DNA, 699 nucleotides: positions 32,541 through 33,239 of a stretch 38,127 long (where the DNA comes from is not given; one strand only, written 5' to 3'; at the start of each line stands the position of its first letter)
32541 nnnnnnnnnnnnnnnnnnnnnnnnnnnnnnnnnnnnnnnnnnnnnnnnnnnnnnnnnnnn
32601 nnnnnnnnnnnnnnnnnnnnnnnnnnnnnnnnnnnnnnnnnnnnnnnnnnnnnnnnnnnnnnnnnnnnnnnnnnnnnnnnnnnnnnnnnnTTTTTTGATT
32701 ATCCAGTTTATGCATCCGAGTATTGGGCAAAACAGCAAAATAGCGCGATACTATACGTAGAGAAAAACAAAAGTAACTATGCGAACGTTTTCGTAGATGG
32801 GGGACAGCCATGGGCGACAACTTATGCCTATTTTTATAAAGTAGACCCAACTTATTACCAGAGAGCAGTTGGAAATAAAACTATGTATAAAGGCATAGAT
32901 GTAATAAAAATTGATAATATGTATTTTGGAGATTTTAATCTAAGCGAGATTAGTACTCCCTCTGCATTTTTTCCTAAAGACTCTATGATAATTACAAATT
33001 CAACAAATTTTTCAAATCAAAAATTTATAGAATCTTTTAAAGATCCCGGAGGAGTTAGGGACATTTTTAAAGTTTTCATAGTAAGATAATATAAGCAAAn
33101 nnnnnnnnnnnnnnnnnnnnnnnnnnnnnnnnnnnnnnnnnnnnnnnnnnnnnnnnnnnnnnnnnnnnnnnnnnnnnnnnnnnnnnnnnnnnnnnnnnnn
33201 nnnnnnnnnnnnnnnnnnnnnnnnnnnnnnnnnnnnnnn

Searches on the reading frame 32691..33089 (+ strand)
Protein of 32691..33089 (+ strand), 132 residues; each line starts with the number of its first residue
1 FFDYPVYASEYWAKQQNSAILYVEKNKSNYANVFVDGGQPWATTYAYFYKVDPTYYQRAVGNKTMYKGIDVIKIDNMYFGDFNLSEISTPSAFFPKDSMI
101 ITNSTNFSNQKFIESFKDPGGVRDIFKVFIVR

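Call 51: search_protein_families(library=pfam, proteins=[window:32691-33089:+], max_evalue=10)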
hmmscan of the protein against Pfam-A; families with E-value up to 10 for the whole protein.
window:32691-33089:+ (132 aa): 1 family
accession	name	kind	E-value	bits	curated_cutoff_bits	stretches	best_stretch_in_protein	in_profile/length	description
PF20780.2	TssR_M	-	0.083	13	25.7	1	85-110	11-36/86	TssR second domain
